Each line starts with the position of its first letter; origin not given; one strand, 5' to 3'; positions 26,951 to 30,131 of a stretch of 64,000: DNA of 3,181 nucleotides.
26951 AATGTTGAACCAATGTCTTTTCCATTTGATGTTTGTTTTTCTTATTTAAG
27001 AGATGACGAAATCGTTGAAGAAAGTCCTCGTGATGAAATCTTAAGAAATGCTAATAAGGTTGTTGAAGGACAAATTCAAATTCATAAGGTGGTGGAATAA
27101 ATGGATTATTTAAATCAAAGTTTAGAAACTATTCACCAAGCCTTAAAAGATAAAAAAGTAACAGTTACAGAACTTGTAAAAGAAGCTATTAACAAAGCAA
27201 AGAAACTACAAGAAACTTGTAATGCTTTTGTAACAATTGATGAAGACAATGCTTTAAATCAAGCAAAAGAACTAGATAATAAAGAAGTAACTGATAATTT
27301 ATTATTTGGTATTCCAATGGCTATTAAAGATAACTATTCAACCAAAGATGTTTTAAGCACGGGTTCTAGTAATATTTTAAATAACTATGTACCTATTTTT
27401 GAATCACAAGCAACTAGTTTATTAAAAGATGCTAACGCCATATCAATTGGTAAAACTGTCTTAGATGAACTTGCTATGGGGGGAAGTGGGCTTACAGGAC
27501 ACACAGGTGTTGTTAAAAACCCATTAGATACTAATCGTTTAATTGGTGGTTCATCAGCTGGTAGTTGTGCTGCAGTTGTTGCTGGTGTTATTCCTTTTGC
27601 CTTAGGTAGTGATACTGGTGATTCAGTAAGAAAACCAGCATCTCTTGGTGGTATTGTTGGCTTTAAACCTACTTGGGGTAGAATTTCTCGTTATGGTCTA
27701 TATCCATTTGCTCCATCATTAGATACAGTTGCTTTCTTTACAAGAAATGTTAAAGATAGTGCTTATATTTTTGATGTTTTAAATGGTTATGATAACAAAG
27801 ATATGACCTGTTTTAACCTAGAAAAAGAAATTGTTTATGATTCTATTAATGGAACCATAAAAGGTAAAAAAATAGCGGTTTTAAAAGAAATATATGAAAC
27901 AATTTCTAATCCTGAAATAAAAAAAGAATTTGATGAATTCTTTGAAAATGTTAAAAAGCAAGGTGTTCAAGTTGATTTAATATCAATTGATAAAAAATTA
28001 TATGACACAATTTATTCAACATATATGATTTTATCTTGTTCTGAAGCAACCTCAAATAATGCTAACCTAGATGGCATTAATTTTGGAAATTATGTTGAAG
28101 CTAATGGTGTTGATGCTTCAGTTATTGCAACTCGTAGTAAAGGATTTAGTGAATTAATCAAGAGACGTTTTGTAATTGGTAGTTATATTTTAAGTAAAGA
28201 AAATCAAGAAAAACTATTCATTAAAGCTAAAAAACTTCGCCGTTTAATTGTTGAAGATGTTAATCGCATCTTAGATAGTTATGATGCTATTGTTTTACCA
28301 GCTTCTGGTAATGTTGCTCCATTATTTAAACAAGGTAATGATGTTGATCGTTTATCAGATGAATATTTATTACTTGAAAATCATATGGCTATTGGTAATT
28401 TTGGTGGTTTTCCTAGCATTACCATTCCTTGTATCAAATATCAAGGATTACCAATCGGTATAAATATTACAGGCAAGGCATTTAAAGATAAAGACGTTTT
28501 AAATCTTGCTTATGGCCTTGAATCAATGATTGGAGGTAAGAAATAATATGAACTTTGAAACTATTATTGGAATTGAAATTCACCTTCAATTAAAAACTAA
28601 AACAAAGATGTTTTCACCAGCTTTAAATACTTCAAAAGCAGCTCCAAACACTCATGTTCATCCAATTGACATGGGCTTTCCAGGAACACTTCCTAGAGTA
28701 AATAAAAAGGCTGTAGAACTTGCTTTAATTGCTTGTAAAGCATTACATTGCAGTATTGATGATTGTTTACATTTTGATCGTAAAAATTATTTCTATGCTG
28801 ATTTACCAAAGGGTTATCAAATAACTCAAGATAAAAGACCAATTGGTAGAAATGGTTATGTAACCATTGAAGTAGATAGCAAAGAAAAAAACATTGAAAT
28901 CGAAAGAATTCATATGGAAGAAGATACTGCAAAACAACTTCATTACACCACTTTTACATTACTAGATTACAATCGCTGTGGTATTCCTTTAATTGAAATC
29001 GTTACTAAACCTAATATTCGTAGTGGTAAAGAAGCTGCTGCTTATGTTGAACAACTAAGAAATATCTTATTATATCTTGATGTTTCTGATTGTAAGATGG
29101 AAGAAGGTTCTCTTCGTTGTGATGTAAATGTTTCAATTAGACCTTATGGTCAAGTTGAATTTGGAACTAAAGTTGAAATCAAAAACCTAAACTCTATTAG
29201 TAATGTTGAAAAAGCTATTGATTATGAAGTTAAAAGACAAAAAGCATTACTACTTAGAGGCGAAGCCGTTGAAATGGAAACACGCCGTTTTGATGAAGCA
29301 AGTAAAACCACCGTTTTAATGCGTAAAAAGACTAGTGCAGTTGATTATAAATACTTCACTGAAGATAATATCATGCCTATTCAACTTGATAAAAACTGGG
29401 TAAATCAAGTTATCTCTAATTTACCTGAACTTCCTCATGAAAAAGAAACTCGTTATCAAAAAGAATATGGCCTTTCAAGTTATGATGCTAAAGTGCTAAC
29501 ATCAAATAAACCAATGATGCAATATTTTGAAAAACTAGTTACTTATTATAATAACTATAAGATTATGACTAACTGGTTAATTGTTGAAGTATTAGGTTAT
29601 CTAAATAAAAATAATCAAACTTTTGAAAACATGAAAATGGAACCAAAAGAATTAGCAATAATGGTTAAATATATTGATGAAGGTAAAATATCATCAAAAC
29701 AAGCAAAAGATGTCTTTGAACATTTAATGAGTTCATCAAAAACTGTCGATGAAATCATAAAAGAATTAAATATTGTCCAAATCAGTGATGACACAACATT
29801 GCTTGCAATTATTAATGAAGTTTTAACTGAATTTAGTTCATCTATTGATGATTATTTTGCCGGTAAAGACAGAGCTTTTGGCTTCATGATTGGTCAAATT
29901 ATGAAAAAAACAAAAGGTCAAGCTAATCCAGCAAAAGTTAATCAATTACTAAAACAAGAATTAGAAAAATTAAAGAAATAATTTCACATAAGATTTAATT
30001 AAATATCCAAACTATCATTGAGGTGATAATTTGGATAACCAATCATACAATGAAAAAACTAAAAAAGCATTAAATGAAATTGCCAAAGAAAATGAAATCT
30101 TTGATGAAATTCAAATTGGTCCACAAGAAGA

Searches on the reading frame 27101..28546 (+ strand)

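Call 63: search_protein_families(library=pfam, proteins=[window:27101-28546:+], max_evalue=0.00001)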
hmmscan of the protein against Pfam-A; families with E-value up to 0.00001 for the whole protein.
window:27101-28546:+ (481 aa): 1 family
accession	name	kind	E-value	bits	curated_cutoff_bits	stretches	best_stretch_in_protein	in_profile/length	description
PF01425.27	Amidase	-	1.1e-108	364.6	27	1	24-467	1-445/445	Amidase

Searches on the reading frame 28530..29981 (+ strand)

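Call 63: search_protein_families(library=pfam, proteins=[window:28530-29981:+], max_evalue=0.00001)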
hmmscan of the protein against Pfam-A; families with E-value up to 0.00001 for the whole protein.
window:28530-29981:+ (483 aa): 2 families
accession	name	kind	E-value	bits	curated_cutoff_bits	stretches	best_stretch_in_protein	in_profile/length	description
PF02934.20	GatB_N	-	7e-119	396.5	23.4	1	12-291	2-276/277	GatB/GatE catalytic domain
PF02637.23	GatB_Yqey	-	8.2e-50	169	27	1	331-478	1-148/148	GatB domain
